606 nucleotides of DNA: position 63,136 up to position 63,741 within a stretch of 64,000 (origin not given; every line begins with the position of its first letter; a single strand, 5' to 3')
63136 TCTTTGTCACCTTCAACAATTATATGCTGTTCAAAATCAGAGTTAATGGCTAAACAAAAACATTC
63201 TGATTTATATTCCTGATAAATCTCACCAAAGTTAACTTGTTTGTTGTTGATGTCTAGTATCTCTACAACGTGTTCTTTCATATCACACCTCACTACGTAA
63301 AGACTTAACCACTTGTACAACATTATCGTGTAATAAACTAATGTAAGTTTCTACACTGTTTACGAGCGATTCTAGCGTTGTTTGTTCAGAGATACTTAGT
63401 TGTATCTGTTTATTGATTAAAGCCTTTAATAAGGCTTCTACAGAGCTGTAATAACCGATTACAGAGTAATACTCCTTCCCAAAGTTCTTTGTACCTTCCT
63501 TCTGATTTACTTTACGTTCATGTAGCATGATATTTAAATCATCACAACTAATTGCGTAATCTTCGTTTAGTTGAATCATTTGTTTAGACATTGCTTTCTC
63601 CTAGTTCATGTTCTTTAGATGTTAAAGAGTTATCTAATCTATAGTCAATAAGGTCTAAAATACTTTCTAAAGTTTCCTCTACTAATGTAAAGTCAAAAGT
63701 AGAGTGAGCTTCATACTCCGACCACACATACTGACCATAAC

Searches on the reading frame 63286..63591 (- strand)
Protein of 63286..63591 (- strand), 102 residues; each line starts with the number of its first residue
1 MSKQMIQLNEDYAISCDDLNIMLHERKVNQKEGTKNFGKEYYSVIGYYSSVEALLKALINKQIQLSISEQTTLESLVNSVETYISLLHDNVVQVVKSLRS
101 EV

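Call 80: find_encoding_contigs(protein=window:63286-63591:-, flank=10000, max_places=1)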
Protein window:63286-63591:- (102 aa): 4 contigs read that carry it; 1 place shown.
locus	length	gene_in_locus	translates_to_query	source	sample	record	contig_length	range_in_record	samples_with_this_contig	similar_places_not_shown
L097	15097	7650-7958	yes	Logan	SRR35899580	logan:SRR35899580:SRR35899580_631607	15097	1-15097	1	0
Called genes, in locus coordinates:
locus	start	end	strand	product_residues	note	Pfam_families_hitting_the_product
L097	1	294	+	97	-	?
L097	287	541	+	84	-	-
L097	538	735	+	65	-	-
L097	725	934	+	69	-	PF23768:DUF7167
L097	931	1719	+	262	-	-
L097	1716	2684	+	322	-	PF00929:RNase_T (faint), PF13482:RNase_H_2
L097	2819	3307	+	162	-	PF11753:DUF3310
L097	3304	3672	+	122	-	-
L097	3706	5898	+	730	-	PF02867:Ribonuc_red_lgC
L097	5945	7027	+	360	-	PF00268:Ribonuc_red_sm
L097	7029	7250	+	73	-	PF00462:Glutaredoxin (weak)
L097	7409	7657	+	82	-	-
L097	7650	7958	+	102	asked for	-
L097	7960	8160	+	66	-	-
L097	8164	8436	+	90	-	-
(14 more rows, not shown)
